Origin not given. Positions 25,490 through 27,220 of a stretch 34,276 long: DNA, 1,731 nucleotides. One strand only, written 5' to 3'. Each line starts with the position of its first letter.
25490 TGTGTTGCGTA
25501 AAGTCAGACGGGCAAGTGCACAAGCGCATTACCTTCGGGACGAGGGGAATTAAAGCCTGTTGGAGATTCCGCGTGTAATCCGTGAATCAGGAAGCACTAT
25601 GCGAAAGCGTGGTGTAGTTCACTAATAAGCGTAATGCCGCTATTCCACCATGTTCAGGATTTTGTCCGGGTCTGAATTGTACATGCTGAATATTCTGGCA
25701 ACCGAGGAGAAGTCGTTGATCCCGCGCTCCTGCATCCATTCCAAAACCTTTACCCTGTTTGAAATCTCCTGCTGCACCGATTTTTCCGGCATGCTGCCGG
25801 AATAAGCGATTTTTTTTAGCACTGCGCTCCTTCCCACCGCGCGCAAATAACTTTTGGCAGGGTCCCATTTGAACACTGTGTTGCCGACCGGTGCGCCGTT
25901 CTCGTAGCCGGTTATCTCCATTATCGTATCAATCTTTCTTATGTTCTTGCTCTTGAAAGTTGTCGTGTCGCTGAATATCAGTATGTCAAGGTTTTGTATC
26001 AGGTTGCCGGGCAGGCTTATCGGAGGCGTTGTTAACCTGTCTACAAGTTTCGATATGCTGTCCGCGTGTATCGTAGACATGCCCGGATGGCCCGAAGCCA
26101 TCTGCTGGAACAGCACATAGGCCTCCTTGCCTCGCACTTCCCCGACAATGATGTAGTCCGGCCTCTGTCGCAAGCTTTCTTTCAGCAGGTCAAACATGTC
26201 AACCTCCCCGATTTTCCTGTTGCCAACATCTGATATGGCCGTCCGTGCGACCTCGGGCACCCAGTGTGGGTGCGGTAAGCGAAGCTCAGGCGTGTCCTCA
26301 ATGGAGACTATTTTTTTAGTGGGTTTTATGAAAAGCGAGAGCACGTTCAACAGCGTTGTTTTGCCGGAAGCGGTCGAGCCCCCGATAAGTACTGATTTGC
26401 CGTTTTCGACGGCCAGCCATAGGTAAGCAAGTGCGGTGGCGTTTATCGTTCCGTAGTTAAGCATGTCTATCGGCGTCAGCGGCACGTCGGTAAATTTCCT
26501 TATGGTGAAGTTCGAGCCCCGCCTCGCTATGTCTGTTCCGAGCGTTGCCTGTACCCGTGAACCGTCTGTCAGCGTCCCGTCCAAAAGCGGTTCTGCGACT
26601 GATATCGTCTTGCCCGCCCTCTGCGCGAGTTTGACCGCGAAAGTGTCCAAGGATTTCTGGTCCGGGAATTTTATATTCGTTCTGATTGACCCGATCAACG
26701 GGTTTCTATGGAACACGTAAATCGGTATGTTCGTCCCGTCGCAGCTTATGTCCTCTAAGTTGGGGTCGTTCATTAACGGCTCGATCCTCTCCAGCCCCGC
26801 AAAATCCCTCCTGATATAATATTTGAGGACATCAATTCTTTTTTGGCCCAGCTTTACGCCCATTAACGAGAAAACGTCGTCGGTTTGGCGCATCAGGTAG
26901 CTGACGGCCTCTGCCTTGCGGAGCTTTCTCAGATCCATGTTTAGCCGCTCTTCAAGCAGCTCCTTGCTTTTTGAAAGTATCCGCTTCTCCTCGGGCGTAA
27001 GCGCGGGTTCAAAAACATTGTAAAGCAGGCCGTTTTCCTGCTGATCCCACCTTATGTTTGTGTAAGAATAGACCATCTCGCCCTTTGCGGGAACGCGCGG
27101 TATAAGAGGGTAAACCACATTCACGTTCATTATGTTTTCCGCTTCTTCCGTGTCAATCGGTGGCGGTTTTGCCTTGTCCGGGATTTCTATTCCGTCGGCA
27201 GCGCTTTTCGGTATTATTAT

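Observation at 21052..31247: Atypical archaeal type IV pilus-like locus (about 10 kb, 13 co-oriented genes)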

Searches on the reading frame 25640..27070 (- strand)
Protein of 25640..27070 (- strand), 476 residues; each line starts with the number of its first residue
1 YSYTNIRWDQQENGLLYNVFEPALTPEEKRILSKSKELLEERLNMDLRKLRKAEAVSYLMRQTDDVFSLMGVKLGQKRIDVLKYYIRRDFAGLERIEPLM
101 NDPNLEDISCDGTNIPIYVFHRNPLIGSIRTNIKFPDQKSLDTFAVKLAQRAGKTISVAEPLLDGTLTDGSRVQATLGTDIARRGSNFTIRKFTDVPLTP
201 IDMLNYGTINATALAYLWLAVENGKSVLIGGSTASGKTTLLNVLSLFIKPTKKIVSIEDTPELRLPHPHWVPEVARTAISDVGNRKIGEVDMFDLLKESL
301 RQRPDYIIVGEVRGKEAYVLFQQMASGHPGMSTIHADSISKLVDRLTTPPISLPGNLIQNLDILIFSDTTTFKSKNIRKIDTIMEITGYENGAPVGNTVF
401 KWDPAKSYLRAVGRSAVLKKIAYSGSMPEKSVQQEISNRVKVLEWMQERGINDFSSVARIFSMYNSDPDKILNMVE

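Call 66: search_dna_similar(query=window:25640-27070:-, collection=plasmids, mode=protein, max_rows=25, max_evalue=1e-20)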
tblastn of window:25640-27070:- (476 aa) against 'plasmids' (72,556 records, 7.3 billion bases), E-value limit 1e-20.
Records with a match: 1117; places in all: 1241; records where one place covers at least 80% of the query: 37.
Best place of each record, by identity: <60% 1117.
By first word of the organism name: Bacillus 277; Rhizobium 231; Ralstonia 134; Sinorhizobium 105; Streptomyces 32; Pseudosulfitobacter 30; Vibrio 27; uncultured 27; Agrobacterium 26; Sphingobium 17; and 88 more.
By predicted mobility (MOB-suite, as given by PLSDB): non-mobilizable 478; conjugative 447; mobilizable 192.
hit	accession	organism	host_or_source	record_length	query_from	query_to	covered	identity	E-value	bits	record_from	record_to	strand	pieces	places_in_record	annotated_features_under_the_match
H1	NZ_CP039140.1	Haloferax mediterranei ATCC 33500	Cell culture,Spain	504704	74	475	84%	43.1%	2e-102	342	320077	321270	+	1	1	none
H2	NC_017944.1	Haloferax mediterranei ATCC 33500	-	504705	74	475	84%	43.1%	2e-102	342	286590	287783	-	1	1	none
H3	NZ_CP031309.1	Natronorubrum bangense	Cell culture,The Bange salt-alkaline ...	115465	66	475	85%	42.1%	8e-84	359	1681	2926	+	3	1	hypothetical protein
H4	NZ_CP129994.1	Salinibaculum sp. KK48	cell culture,sediment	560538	73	475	85%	41.3%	2e-95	323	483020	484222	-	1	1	ATPase, T2SS/T4P/T4SS family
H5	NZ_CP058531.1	Halobaculum halophilum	cell culture,sediment in salt lake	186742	74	475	84%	40.8%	1e-99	335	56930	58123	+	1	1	type II/IV secretion system ATPase subunit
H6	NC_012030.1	Halorubrum lacusprofundi ATCC 49239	-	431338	74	348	58%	49.5%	6e-81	281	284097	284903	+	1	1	type II/IV secretion system ATPase subunit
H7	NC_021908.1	Rhizobium etli bv. mimosae str. Mim1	Mimosa affinis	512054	74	402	69%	37.3%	5e-40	161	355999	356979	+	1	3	CpaF family protein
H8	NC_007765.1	Rhizobium etli CFN 42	-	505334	74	402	69%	37.3%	5e-40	161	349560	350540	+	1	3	CpaF family protein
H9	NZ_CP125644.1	Rhizobium sp. BT03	Phaseolus vulgaris,Pure culture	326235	74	402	69%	37.3%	1e-39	160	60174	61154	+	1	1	CpaF family protein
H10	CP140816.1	Rhizobium ruizarguesonis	Trifolium pratense,whole organism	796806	74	402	69%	37.3%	1e-39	160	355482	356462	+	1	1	CpaF family protein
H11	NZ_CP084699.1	Rhizobium ruizarguesonis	Pisum sativum L.,Cell culture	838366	74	402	69%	37.3%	1e-39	160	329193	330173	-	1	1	CpaF family protein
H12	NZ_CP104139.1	Rhizobium sp. WSM1274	Vicia sp.,cell culture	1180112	74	402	69%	37.3%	1e-39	160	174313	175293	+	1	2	record has no annotation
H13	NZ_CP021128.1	Rhizobium sp. Kim5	Phaseolus vulgaris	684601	74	390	67%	38.6%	9e-41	163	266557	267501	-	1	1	CpaF family protein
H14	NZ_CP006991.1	Rhizobium etli bv. mimosae str. IE4771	Phaseolus vulgaris,whole organism,nodule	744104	74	390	67%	38.6%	9e-41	163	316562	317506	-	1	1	CpaF family protein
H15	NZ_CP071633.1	Rhizobium sp. NZLR1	lentil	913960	74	390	67%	38.6%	3e-40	162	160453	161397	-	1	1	CpaF family protein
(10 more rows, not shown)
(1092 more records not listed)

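Call 67: get_annotated_region(hit=H5, flank=8000)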
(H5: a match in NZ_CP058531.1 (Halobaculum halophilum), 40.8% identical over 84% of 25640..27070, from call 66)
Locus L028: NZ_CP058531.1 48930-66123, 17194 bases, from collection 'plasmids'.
description: Halobaculum halophilum strain Gai3-2 plasmid unnamed2, complete sequence
organism: Halobaculum halophilum (NCBI taxid 2743090)
taxonomy: Archaea; Euryarchaeota; Halobacteria; Halobacteriales; Haloferacaceae; Halobaculum; Halobaculum halophilum
host: -; source: cell culture,sediment in salt lake; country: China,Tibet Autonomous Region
typing (MOB-suite, as given by PLSDB): non-mobilizable
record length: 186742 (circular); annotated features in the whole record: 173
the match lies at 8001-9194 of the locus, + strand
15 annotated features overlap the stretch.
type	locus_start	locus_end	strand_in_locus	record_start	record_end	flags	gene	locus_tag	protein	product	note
CDS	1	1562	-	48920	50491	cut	-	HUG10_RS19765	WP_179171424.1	hypothetical protein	-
CDS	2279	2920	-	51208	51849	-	-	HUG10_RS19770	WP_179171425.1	transcriptional regulator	-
CDS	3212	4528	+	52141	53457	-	-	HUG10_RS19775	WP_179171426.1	MFS transporter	GO:0055085 - transmembrane transport [Evidence IEA]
CDS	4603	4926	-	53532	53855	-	-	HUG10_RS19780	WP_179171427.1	FUN14 domain-containing protein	-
CDS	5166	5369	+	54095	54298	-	-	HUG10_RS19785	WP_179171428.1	DUF4177 domain-containing protein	-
CDS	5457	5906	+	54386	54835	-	-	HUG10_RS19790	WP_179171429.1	type IV pilin N-terminal domain-containing protein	-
CDS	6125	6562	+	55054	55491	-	-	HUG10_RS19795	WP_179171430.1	hypothetical protein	-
CDS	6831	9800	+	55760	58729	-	-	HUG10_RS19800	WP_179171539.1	type II/IV secretion system ATPase subunit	-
CDS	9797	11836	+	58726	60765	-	-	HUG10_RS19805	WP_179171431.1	type II secretion system F family protein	-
CDS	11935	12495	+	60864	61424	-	-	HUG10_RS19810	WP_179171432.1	hypothetical protein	-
CDS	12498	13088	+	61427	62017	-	-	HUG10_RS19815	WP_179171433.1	hypothetical protein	-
CDS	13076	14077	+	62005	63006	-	-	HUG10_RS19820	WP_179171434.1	hypothetical protein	-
CDS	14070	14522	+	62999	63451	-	-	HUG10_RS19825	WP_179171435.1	hypothetical protein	-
CDS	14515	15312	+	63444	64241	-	-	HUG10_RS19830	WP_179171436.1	hypothetical protein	-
CDS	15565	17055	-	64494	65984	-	-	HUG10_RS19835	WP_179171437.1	hypothetical protein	-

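Call 68: get_annotated_region(hit=H4, flank=8000)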
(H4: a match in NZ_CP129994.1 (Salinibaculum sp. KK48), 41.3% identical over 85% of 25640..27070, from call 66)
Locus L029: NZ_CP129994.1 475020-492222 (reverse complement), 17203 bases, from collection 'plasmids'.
description: Salinibaculum sp. KK48 plasmid unnamed2, complete sequence
organism: Salinibaculum sp. KK48 (NCBI taxid 3058903)
taxonomy: Archaea; Euryarchaeota; Halobacteria; Halobacteriales; Haloarculaceae; Salinibaculum; Salinibaculum sp. KK48
host: -; source: cell culture,sediment; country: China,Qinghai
typing (MOB-suite, as given by PLSDB): non-mobilizable
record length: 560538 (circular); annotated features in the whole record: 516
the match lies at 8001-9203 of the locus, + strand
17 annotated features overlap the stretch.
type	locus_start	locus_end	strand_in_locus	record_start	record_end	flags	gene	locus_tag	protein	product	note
CDS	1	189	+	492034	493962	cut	-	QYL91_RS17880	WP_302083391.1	TFIIB-type zinc ribbon-containing protein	-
CDS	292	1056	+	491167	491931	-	nucS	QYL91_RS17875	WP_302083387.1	endonuclease NucS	-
CDS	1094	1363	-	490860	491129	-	-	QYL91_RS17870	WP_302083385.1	hypothetical protein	-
CDS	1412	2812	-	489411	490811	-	-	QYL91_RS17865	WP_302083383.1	hypothetical protein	-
CDS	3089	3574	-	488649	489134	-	-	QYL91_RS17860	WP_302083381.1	type IV pilin N-terminal domain-containing protein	-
CDS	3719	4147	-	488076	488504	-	-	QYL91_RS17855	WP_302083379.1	type IV pilin N-terminal domain-containing protein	-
CDS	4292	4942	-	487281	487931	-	-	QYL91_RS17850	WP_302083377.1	DNA-binding protein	-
CDS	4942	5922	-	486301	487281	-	-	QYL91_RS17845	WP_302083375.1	replication factor A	-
CDS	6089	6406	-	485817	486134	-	-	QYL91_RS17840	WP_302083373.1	FUN14 domain-containing protein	-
CDS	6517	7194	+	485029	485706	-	-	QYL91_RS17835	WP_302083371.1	hypothetical protein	-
CDS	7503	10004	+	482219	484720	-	-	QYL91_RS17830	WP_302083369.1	ATPase, T2SS/T4P/T4SS family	-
CDS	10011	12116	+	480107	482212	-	-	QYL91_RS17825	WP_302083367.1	type II secretion system F family protein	-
CDS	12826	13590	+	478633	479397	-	-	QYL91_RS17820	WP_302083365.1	hypothetical protein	-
CDS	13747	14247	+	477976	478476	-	-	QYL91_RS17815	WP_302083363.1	hypothetical protein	-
CDS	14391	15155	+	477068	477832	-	-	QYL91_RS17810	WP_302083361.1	hypothetical protein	-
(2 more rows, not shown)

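Call 69: search_protein_families(library=pfam, max_evalue=0.01, proteins=[L028:5457-5906:+, L028:6125-6562:+, L028:6831-9800:+, L028:11935-12495:+, L028:12498-13088:+, L028:13076-14077:+, L028:14070-14522:+, L028:14515-15312:+])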
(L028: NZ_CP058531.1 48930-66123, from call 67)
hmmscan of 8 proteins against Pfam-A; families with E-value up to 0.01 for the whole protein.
L028:5457-5906:+ (149 aa): 1 family
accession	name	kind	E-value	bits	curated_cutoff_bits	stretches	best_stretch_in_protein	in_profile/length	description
PF07790.16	Pilin_N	-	9e-23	81.4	25.2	1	11-84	1-70/78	Archaeal Type IV pilin, N-terminal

L028:6125-6562:+ (145 aa): 0 families

L028:6831-9800:+ (989 aa): 4 families
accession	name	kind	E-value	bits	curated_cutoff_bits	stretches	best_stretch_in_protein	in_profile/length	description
PF00437.27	T2SSE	-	1.6e-30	106.4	24.9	1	470-683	66-280/370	Type II/IV secretion system protein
PF23989.1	PilB3_C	-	1.9e-07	31.5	27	1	719-792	2-74/83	PilB3-like, C-terminal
PF23990.1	PilB3_N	-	0.00037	21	27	1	240-273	67-100/101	PilB3-like, N-terminal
PF13555.12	AAA_29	-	0.0015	18.7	27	1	515-562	4-47/61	P-loop containing region of AAA domain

L028:11935-12495:+ (186 aa): 1 family
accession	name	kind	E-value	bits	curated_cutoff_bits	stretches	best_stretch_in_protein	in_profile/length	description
PF23958.1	DUF7287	-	5.3e-32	112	27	1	1-186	8-157/157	Family of unknown function (DUF7287)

L028:12498-13088:+ (196 aa): 1 family
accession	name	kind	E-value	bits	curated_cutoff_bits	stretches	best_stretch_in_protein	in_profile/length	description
PF23959.1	DUF7288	-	2.4e-65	220.8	27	1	2-193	1-184/184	Family of unknown function (DUF7288)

L028:13076-14077:+ (333 aa): 1 family
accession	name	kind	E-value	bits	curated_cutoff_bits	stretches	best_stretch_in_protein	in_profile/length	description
PF23922.1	DUF7261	-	0.0002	22.1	27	1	21-92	3-76/169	Family of unknown function (DUF7261)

L028:14070-14522:+ (150 aa): 1 family
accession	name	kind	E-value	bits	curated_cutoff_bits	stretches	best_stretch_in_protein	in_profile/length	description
PF23928.1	DUF7266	-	4.7e-25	88.4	27.6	1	3-147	2-142/145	Family of unknown function (DUF7266)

L028:14515-15312:+ (265 aa): 1 family
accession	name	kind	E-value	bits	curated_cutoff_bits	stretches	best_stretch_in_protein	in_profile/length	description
PF23960.2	DUF7289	-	6.3e-50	170.4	27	1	4-262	1-237/238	Family of unknown function (DUF7289)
